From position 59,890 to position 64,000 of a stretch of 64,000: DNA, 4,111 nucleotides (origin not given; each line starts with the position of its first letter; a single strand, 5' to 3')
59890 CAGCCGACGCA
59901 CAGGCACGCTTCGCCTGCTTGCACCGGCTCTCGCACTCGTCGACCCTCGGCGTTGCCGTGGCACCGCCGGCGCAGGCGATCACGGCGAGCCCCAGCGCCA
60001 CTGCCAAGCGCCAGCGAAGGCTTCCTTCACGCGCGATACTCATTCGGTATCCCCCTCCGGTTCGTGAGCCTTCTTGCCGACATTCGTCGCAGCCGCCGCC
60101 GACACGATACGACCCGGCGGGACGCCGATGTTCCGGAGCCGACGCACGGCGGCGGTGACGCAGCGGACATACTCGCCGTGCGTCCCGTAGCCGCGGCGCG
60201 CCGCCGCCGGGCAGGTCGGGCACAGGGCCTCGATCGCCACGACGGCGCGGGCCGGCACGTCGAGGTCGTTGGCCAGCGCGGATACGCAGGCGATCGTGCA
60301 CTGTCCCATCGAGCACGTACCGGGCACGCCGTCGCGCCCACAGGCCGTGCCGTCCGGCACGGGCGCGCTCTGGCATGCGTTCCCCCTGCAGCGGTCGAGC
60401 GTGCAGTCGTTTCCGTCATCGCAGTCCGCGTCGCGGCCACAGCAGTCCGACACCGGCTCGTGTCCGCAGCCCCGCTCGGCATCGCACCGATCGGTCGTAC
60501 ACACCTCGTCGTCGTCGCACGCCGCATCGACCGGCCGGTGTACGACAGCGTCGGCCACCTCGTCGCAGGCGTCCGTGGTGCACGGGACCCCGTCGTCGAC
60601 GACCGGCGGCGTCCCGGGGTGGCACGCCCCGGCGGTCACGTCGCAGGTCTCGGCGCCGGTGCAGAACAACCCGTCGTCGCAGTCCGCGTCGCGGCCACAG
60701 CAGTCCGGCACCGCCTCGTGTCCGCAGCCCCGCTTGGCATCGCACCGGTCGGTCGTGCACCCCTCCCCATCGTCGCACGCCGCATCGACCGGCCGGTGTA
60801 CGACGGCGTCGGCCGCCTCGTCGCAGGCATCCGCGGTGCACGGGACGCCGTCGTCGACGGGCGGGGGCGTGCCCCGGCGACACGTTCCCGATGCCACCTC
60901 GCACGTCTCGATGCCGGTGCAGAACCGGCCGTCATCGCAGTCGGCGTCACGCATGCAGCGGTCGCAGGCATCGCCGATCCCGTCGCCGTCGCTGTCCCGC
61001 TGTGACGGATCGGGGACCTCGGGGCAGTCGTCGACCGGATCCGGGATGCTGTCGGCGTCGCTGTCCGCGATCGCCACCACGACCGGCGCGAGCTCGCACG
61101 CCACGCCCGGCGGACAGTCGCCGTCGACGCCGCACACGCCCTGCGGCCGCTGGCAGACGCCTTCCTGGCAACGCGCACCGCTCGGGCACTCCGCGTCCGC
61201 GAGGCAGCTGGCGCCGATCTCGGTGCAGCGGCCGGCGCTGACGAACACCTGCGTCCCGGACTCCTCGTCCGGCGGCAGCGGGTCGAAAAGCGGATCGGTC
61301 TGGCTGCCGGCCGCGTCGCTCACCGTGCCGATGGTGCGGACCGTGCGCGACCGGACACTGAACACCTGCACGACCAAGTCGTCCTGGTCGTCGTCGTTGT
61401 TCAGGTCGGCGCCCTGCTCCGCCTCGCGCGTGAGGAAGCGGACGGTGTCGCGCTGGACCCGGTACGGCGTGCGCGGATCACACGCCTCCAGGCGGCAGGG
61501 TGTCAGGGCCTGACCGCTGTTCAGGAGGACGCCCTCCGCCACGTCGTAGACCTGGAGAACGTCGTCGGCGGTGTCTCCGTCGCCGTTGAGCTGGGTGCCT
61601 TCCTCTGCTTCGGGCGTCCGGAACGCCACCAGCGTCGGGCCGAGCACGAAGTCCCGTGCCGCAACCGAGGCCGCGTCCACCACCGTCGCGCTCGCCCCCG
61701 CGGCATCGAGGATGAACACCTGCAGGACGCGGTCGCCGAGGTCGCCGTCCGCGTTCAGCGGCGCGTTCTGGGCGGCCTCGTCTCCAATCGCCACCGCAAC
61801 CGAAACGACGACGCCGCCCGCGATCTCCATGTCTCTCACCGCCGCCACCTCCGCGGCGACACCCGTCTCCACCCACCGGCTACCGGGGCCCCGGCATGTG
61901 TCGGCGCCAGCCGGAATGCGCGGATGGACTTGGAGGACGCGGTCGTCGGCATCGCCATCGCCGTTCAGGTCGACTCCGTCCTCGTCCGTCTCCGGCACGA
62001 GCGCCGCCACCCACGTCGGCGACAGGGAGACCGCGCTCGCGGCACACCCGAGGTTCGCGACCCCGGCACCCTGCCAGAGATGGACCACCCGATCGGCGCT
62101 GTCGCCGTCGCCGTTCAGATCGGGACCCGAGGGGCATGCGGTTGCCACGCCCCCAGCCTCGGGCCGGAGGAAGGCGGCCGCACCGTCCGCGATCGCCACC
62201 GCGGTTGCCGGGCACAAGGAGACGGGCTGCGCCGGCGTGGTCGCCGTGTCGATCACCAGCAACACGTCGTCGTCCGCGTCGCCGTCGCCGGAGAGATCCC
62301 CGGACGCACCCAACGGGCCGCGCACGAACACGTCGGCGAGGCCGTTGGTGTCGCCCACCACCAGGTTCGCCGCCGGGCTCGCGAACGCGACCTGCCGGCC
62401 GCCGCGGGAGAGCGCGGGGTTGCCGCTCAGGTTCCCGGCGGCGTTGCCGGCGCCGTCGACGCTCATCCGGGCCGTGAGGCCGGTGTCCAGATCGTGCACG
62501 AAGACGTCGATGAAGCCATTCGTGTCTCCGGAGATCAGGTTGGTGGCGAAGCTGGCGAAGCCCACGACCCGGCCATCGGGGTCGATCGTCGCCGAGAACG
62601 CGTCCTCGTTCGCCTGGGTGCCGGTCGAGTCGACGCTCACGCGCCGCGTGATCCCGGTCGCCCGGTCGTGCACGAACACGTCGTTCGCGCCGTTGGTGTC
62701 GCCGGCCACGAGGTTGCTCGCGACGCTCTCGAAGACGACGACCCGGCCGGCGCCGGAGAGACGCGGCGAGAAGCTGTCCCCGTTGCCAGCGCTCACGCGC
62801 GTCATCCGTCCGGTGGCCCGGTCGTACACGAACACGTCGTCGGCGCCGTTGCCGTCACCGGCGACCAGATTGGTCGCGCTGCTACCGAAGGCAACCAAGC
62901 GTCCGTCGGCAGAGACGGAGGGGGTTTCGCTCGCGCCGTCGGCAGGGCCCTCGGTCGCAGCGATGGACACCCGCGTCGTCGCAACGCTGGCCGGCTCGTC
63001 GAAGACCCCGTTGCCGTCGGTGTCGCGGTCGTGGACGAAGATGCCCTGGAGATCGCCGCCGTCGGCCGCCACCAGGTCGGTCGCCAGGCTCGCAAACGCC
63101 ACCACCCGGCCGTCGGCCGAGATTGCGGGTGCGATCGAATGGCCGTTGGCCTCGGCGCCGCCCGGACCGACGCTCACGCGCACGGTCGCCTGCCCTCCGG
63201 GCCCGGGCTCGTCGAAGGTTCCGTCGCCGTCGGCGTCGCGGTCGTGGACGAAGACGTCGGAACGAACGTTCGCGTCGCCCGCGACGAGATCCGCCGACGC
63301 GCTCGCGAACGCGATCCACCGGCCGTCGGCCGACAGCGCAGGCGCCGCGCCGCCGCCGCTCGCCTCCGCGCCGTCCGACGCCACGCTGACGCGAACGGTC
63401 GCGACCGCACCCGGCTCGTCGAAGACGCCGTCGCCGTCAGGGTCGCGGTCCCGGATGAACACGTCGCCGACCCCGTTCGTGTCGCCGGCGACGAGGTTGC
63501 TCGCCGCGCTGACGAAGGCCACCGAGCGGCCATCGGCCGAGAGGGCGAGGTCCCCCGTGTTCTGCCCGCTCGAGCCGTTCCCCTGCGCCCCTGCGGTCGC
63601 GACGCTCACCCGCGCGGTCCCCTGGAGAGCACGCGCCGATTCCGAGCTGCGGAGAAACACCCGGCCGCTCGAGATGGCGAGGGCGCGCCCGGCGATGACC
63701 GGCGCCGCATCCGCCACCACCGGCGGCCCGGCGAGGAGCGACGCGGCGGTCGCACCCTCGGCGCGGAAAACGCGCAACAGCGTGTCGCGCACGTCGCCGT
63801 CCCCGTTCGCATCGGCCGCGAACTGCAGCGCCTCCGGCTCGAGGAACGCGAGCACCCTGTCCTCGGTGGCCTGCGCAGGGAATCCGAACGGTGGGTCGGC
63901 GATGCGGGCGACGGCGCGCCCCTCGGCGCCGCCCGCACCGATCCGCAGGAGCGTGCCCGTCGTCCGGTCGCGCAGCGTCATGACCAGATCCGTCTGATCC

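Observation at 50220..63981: Translationally coupled minus-strand trio: PD40 propeller protein, giant 3054-aa TSP3/MopE/Ig repeat protein, small periplasmic protein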

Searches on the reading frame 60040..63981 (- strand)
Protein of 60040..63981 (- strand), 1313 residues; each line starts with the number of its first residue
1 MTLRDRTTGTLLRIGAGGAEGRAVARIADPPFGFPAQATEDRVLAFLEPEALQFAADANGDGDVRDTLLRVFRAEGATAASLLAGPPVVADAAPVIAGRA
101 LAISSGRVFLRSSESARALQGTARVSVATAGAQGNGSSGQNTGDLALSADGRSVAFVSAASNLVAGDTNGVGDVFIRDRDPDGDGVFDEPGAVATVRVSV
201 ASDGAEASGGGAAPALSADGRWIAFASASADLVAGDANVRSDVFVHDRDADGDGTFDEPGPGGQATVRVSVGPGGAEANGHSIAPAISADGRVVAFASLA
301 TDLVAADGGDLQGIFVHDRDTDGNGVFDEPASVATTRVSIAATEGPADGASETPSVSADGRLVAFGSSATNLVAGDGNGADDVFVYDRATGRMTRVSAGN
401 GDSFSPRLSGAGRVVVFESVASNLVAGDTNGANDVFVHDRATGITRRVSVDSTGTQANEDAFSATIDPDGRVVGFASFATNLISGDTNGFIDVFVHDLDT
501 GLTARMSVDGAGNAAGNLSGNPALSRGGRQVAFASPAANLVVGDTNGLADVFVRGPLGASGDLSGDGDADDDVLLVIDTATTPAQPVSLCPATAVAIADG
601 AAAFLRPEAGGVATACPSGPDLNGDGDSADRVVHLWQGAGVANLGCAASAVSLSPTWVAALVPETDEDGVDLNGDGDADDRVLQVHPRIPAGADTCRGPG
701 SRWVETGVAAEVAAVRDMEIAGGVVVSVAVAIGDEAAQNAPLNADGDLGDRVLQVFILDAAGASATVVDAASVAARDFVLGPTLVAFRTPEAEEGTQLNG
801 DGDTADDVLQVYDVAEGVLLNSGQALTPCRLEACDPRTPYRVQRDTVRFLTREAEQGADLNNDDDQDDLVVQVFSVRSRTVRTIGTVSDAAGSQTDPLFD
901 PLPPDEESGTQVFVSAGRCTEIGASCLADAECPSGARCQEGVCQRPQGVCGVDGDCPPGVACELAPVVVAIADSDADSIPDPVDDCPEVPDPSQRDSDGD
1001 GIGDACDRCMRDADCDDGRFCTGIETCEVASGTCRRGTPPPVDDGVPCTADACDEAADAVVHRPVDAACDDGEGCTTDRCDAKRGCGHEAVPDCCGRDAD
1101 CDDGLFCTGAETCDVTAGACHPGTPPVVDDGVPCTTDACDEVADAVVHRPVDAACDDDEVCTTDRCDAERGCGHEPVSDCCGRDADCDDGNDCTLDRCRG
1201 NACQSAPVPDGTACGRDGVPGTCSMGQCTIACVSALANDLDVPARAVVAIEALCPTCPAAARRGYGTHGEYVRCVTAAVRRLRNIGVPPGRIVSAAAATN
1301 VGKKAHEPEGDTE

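Call 7: search_protein_families(library=pfam, proteins=[window:60040-63981:-], max_evalue=0.01)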
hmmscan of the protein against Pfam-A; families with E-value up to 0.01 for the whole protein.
window:60040-63981:- (1313 aa): 2 families
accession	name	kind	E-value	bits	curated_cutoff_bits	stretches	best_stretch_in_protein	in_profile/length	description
PF07676.18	PD40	-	1.1e-13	51.2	20.9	0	211-227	11-27/38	WD40-like Beta Propeller Repeat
PF00526.23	Dicty_CTDC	-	1.5e-08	34.7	27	2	1155-1177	2-24/24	Dictyostelium (slime mold) repeat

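Call 8: search_protein_families(library=ncbifam, proteins=[window:60040-63981:-], max_evalue=0.01)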
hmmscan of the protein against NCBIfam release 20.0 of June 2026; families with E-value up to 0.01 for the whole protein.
window:60040-63981:- (1313 aa): 3 families
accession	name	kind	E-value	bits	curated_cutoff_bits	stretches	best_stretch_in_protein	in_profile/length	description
TIGR02800.1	propeller_TolB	equivalog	1e-06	27.9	343.15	1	349-501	235-357/418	Tol-Pal system beta propeller repeat protein TolB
NF045500.1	Omp28_seleno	equivalog_domain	1.4e-06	27.9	200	1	972-1009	273-310/377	Omp28-related selenoprotein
NF053518.1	DipepPtdsDpp5Prph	equivalog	0.002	16.7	900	0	355-462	201-303/655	dipeptidyl-peptidase Dpp5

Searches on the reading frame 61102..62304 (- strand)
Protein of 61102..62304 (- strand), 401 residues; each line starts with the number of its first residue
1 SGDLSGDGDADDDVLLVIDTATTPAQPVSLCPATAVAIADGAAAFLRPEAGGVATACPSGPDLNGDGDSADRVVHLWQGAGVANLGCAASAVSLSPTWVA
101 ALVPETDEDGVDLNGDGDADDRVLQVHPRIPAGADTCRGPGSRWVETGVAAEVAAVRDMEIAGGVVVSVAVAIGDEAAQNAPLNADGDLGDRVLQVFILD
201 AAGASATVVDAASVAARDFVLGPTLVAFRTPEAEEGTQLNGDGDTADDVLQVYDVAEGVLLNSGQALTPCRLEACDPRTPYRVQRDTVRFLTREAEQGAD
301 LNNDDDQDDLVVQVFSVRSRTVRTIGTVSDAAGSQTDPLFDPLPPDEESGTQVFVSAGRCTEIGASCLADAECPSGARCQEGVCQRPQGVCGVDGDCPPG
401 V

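Call 35: search_protein_families(library=pfam, proteins=[window:61102-62304:-], max_evalue=1)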
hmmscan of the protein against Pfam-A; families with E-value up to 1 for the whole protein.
window:61102-62304:- (401 aa): 4 families
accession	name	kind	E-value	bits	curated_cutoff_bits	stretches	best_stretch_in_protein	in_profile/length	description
PF01683.23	EB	-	0.0048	17.4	24.3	1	357-397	9-52/52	EB module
PF04706.18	Dickkopf_N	-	0.063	14.1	25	1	360-385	26-51/51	Dickkopf N-terminal cysteine-rich region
PF08087.16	Toxin_18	-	0.085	13.3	24.3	1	360-378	3-21/31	Conotoxin O-superfamily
PF21994.1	AGAO-like_N2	-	0.1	13.2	27.4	1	150-208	2-63/76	AGAO-like N2 domain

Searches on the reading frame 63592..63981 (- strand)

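Call 35: search_protein_families(library=pfam, proteins=[window:63592-63981:-], max_evalue=1)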
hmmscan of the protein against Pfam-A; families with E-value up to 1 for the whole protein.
window:63592-63981:- (130 aa): 1 family
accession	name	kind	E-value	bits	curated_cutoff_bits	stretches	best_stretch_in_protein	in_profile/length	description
PF19984.4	DUF6420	-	0.076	13.3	25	0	13-47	49-83/158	Family of unknown function (DUF6420)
